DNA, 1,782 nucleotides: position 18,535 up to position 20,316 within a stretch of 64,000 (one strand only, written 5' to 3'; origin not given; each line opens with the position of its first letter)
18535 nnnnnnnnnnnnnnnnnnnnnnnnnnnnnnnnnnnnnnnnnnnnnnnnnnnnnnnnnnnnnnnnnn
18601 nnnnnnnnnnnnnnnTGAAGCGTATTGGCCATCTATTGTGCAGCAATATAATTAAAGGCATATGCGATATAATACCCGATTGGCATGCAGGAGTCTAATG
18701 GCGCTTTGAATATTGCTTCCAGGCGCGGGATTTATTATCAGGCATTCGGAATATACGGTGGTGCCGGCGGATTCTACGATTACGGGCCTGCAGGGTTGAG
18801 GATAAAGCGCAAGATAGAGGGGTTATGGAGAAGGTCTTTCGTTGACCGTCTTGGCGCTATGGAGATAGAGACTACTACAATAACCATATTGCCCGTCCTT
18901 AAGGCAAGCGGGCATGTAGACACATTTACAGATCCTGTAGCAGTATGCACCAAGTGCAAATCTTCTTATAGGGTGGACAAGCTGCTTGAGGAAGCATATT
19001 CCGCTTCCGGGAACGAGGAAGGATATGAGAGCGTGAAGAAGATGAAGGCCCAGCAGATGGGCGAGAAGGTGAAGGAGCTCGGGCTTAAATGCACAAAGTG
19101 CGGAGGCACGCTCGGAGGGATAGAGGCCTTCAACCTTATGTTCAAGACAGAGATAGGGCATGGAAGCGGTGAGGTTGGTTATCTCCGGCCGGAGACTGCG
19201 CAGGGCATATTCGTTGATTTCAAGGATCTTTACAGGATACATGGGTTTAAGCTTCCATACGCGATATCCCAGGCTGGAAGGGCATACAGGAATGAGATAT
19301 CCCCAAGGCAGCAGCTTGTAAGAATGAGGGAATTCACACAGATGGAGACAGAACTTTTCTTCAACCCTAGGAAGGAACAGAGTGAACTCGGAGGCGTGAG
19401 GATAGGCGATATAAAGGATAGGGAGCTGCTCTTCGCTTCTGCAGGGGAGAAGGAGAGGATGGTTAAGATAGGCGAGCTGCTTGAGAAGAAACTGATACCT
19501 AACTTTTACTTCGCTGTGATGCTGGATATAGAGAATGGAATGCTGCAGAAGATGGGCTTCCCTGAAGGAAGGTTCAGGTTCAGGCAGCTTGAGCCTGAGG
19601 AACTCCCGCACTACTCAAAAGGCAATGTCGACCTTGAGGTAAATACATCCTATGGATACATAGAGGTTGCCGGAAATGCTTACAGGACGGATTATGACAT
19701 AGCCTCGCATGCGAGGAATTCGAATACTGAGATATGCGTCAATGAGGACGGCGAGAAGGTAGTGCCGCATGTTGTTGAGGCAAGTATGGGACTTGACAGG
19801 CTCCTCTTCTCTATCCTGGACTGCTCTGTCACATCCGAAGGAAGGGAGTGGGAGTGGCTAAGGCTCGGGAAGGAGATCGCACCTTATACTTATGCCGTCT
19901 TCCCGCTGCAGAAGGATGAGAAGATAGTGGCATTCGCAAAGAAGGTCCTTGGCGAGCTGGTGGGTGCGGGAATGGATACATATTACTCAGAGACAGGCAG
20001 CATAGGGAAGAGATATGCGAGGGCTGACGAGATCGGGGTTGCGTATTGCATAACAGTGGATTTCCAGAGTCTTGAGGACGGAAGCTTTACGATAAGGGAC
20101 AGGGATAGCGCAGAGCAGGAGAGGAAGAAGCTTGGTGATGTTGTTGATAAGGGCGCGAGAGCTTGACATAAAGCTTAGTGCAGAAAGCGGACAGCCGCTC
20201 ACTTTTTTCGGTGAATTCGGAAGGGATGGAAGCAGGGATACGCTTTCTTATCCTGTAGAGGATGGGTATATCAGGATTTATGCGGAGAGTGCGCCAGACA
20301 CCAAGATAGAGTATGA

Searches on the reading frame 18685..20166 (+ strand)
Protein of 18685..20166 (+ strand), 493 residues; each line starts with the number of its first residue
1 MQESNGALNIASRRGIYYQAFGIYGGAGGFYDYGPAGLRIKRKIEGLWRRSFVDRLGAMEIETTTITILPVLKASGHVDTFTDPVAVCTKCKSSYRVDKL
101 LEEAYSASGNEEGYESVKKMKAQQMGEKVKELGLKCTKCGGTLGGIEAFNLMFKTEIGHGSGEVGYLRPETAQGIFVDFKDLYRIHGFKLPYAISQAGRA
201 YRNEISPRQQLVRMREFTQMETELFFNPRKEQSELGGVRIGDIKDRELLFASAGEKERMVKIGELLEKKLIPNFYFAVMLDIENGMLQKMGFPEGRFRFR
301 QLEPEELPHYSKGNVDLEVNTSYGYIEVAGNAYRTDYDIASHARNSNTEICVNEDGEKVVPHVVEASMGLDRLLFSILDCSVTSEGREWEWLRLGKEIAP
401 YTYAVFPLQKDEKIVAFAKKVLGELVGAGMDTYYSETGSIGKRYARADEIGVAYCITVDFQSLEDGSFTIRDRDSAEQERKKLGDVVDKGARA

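Call 44: search_protein_families(library=pfam, proteins=[window:18685-20166:+])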
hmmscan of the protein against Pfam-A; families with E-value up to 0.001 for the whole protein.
window:18685-20166:+ (493 aa): 2 families
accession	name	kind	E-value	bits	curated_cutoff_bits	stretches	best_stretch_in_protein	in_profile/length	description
PF03129.25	HGTP_anticodon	-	4.4e-19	68.9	21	1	404-489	3-90/94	Anticodon binding domain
PF00587.30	tRNA-synt_2b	-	2.4e-09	38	29.3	1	165-379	11-177/179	tRNA synthetase class II core domain (G, H, P, S and T)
